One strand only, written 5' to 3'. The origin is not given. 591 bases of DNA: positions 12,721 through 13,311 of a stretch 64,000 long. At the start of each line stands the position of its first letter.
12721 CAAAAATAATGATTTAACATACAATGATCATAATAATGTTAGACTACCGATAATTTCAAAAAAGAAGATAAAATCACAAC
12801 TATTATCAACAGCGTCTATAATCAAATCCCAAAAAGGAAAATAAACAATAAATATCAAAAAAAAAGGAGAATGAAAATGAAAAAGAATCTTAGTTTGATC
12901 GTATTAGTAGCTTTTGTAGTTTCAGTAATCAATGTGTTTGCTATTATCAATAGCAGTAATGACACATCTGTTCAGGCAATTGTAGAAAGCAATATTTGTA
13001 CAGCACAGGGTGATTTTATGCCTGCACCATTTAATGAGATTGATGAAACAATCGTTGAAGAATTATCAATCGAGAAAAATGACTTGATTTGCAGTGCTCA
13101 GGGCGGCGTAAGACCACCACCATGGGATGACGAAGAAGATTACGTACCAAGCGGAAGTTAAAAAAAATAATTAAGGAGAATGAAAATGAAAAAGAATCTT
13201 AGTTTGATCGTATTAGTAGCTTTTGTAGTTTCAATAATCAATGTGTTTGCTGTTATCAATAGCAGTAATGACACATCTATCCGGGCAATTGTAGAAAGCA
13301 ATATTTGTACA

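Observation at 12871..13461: Tandemly duplicated secreted Cys-peptides under purifying selection, upstream of a membrane sensor/HD-GYP pair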

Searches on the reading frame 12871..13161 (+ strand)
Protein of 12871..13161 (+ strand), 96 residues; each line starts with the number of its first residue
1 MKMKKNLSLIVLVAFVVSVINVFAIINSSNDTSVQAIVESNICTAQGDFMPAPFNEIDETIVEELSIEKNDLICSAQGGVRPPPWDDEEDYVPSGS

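Call 4: find_homologous_proteins(query=window:12871-13158:+, max_evalue=1)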
Query seq(96 aa) (96 aa): 38 proteins with E <= 1 among 41 candidates.
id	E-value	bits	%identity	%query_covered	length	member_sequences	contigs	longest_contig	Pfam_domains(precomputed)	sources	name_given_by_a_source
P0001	7.2e-54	198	100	98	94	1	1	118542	-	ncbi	-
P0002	1.7e-47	177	90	98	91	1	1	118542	-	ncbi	-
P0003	3.7e-47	176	78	95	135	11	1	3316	-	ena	-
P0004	1.7e-46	174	91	98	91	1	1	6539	-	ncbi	-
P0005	5.9e-46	172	74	96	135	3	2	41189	-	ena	-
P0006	3.1e-43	164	85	98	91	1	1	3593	-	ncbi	-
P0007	3.1e-43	164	73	96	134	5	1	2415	-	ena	-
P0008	5.9e-43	163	85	98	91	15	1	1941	-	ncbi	-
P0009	8.1e-43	162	84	98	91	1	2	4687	-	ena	-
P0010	2.2e-42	161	84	98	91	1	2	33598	-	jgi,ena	-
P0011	2.5e-42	161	83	98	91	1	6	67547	-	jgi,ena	-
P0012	2.8e-42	161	85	98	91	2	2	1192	-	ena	-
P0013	1.7e-41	158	74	95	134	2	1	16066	-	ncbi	-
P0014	5.2e-40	153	81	98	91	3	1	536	-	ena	-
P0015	2.1e-39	151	82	98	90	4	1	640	-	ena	-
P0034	2.2e-28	116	64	86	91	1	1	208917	-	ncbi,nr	ncbi:MAG: hypothetical protein K9N07_03705 [Candidatus Cloacimonetes bacterium]|nr:hypothetical prot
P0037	1.8e-11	62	40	98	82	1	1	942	-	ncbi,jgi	jgi:large-conductance mechanosensitive channel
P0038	2.3e-11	62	42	97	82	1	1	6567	-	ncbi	-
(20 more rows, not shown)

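Call 6: search_protein_families(library=pfam, proteins=[window:12871-13161:+], max_evalue=1)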
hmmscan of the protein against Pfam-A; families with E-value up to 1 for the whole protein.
window:12871-13161:+ (96 aa): 0 families

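Call 7: search_protein_families(library=ncbifam, proteins=[window:12871-13161:+], max_evalue=1)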
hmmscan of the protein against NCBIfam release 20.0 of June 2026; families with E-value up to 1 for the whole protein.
window:12871-13161:+ (96 aa): 1 family
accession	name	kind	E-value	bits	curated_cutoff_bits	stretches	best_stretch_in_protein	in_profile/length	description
TIGR00765.1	yihY_not_rbn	subfamily_domain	0.028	14.2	73.15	1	7-73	28-93/259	YihY family inner membrane protein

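Call 8: find_encoding_contigs(protein=P0034, flank=8000, max_places=3)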
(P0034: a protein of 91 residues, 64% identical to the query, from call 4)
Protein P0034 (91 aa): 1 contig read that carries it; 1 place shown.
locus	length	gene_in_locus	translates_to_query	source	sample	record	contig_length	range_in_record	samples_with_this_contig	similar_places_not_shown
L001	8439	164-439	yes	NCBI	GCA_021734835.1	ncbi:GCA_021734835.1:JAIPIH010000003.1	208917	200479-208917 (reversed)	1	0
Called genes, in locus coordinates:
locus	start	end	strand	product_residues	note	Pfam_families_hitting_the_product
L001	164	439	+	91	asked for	-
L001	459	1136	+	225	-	-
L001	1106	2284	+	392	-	PF13487:HD_5, PF01966:HD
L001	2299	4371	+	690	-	-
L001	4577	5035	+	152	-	PF01257:2Fe-2S_thioredx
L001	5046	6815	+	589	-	PF01512:Complex1_51K, PF10531:SLBB (weak), PF10589:NADH_4Fe-4S, PF13237:Fer4_10 (weak), PF14697:Fer4_21, PF12838:Fer4_7 (weak), PF13187:Fer4_9 (weak), PF00037:Fer4 (weak), +2 more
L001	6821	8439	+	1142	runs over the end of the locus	PF13510:Fer2_4, PF14691:Fer4_20, PF01266:DAO (weak), PF07992:Pyr_redox_2, PF13450:NAD_binding_8, PF13738:Pyr_redox_3, PF00070:Pyr_redox, PF22117:Fer4_Nqo3, +6 more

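Call 9: find_encoding_contigs(protein=P0011, flank=8000, max_places=3)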
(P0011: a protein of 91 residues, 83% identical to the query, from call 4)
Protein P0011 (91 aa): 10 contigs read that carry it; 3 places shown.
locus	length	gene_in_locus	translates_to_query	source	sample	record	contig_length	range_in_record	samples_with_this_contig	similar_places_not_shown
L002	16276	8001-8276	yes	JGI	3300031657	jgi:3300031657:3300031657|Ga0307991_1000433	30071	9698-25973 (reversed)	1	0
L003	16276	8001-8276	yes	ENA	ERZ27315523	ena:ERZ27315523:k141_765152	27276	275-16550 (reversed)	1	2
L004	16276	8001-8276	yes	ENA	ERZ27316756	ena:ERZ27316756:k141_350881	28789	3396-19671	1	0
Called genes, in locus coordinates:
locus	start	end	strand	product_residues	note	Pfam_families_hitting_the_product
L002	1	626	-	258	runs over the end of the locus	PF00149:Metallophos, PF13277:YmdB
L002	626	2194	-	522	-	PF12072:RNase_Y_N, PF08668:HDOD (faint), PF00013:KH_1 (weak), PF01966:HD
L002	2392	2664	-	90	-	PF05164:ZapA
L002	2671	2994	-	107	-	-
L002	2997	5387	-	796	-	PF01588:tRNA_bind, PF03483:B3_4, PF03484:B5, PF17759:tRNA_synthFbeta, PF03147:FDX-ACB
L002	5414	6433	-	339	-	PF02912:Phe_tRNA-synt_N, PF01409:tRNA-synt_2d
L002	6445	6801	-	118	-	PF00453:Ribosomal_L20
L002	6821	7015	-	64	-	PF01632:Ribosomal_L35p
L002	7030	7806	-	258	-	PF05198:IF3_N, PF00707:IF3_C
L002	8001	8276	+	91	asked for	-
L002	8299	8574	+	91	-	-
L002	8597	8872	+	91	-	-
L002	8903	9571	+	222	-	-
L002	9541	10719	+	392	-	PF13487:HD_5, PF01966:HD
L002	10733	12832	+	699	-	-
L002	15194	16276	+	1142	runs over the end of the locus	PF13510:Fer2_4, PF14691:Fer4_20, PF01266:DAO (weak), PF07992:Pyr_redox_2, PF13450:NAD_binding_8, PF00070:Pyr_redox, PF22117:Fer4_Nqo3, PF00384:Molybdopterin, +5 more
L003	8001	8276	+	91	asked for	-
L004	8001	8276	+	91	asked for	-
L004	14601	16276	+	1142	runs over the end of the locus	PF13510:Fer2_4, PF14691:Fer4_20, PF01266:DAO (weak), PF07992:Pyr_redox_2, PF13450:NAD_binding_8, PF00070:Pyr_redox, PF22117:Fer4_Nqo3, PF00384:Molybdopterin, +5 more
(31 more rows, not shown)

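Call 10: find_encoding_contigs(protein=P0005, flank=8000, max_places=3)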
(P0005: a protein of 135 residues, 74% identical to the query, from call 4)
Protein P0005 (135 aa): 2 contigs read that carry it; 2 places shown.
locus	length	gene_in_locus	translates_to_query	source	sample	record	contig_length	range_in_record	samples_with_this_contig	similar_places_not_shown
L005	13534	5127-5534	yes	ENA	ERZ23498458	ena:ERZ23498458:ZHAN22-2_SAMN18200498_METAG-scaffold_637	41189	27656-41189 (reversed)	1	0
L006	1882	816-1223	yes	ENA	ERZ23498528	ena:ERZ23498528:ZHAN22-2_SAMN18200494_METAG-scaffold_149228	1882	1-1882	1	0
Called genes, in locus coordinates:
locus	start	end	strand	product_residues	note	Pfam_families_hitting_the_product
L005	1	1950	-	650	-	?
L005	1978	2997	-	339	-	PF02912:Phe_tRNA-synt_N, PF01409:tRNA-synt_2d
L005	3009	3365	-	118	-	PF00453:Ribosomal_L20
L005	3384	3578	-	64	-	PF01632:Ribosomal_L35p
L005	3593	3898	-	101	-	PF00707:IF3_C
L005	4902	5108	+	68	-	-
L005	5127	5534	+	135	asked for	-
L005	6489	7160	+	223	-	-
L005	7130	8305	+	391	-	PF13487:HD_5, PF01966:HD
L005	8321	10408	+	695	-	-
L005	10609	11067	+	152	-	PF01257:2Fe-2S_thioredx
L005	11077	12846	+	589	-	PF14697:Fer4_21 (faint), PF12797:Fer4_2 (faint), PF01512:Complex1_51K, PF10531:SLBB (weak), PF10589:NADH_4Fe-4S, PF12838:Fer4_7 (weak), PF00037:Fer4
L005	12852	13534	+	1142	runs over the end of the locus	PF13510:Fer2_4, PF14691:Fer4_20, PF07992:Pyr_redox_2, PF13450:NAD_binding_8, PF13738:Pyr_redox_3, PF00070:Pyr_redox, PF22117:Fer4_Nqo3, PF00384:Molybdopterin, +9 more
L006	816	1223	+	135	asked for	-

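Call 12: find_encoding_contigs(protein=P0038, flank=8000, max_places=3)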
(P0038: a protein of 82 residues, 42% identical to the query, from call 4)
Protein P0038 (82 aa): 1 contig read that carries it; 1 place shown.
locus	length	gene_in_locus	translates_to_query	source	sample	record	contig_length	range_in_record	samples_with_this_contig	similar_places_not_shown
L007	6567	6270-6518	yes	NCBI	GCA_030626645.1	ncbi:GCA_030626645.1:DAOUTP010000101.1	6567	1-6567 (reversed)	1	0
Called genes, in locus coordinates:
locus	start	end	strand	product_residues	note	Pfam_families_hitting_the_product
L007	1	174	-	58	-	?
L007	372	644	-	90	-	PF05164:ZapA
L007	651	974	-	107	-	-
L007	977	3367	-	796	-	PF01588:tRNA_bind, PF03483:B3_4, PF03484:B5, PF17759:tRNA_synthFbeta, PF03147:FDX-ACB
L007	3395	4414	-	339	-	PF02912:Phe_tRNA-synt_N, PF01409:tRNA-synt_2d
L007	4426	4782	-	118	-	PF00453:Ribosomal_L20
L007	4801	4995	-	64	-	PF01632:Ribosomal_L35p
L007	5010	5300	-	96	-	PF00707:IF3_C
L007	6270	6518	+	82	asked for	-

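Call 13: find_encoding_contigs(protein=P0001, flank=1000, max_places=2)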
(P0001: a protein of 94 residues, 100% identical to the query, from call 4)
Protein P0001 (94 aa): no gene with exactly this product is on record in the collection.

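Call 14: find_related_loci(query=A2, collection=genome_contigs, flank=8000)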
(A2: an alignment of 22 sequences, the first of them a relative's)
Query A2 (94 aa) in genome_contigs; peptide patterns used: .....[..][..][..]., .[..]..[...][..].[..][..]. (x = any residue, [..] = any of these).
98 stretches matched a pattern; 20 encode a relative of the query (tblastn E <= 1e-3); 20 distinct loci.
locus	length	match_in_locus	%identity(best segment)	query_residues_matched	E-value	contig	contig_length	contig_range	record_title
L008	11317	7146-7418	86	1-94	6e-50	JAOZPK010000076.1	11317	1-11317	MAG: Candidatus Cloacimonadota bacterium isolate GMC4.metabat2.199_sub GMC4_8065_length_11317_cov_22.097674, whole genom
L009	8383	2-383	87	4-94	4e-49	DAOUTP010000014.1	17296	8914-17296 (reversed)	MAG TPA_asm: Candidatus Cloacimonadota bacterium isolate CSMAG_800 CSMAG_800_k141_696948_length_17296_cov_17.9636, whole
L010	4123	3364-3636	83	1-94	2e-48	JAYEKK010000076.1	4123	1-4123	MAG: Candidatus Cloacimonadota bacterium isolate MAG139 MAG139_76, whole genome shotgun sequence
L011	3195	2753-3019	73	1-92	2e-40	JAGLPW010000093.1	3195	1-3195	MAG: Candidatus Cloacimonadota bacterium isolate RS_8_23 ROV157_8.bin.23.fa_93, whole genome shotgun sequence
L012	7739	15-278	75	1-91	2e-39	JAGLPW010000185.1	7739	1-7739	MAG: Candidatus Cloacimonadota bacterium isolate RS_8_23 ROV157_8.bin.23.fa_185, whole genome shotgun sequence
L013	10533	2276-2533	73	5-94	4e-39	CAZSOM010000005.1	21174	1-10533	MAG TPA_asm: uncultured Candidatus Cloacimonadota bacterium isolate SRP191223_co1_30 genome assembly, contig: NODE_2254_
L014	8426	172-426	73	4-91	2e-37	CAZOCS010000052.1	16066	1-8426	MAG TPA_asm: uncultured Candidatus Cloacimonadota bacterium isolate SRP167671_co2_64 genome assembly, contig: NODE_4770_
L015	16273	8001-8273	66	1-94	1e-36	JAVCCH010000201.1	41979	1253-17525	MAG: Candidatus Tenebribacter davisii isolate MAG_3300035698_1468 Ga0374944_142137, whole genome shotgun sequence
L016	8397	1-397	63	4-83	5e-28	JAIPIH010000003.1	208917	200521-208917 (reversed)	MAG: Candidatus Cloacimonadota bacterium isolate Tobar13.5m-G70 Tobar13-5m-C46, whole genome shotgun sequence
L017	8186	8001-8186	79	5-70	1e-26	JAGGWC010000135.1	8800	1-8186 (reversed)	MAG: Candidatus Cloacimonadota bacterium isolate AUK116 PB_MBMC_070_c_000000000769, whole genome shotgun sequence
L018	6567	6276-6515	42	2-94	3e-19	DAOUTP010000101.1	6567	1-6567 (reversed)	MAG TPA_asm: Candidatus Cloacimonadota bacterium isolate CSMAG_800 CSMAG_800_k141_553412_length_6567_cov_19.0002, whole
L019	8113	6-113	83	59-94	6e-18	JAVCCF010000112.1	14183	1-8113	MAG: Candidatus Tenebribacter burtonii isolate MAG_3300035698_1346 Ga0374944_107432, whole genome shotgun sequence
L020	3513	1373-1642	39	1-93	5e-15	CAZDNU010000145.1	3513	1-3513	MAG TPA_asm: uncultured Fusobacteriales bacterium isolate SRP067234_co1_79 genome assembly, contig: k99_454275, whole ge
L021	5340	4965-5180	40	1-83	1e-14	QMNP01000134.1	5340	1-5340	MAG: Candidatus Cloacimonadota bacterium isolate B137_G9 B137_Guay9_scaffold_28918, whole genome shotgun sequence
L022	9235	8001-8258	39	1-84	4e-14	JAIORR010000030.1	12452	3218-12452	MAG: Candidatus Cloacimonadota bacterium isolate SMBSF23 20074_Bin_4_contigs_1_c_000000000532, whole genome shotgun sequ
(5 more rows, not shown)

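Call 72: list_cluster_members(proteins=[P0001, P0175])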
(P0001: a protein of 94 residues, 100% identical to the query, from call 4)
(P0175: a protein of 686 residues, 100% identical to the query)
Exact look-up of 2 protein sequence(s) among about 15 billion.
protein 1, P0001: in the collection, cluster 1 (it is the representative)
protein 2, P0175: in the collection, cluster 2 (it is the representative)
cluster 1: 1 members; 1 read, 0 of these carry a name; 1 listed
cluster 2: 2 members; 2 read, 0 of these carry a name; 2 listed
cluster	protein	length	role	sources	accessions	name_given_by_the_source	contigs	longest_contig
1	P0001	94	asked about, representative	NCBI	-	-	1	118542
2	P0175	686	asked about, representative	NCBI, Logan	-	-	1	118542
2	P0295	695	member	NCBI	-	-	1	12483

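Call 79: predict_structure(alignment_id=A2)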
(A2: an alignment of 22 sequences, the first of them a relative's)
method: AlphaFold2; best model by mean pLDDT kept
length: 94 residues; sequences in the alignment: 22
mean_pLDDT: 57.0   pTM: 0.25
mean pLDDT of the five models: 57.0, 56.8, 53.9, 52.2, 51.8
residues with pLDDT >= 90: 3; 70-90: 16; 50-70: 34; < 50: 41
segments of 3 or more residues with pLDDT < 50: 29-39, 41-43, 45-49, 51-71
pLDDT, mean of each block of 10 residues (from residue 1): 76 86 58 46 48 40 42 55 64 51
secondary structure, 60 per line:
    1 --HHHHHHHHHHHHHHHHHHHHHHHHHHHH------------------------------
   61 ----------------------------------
elements in order: H3-30
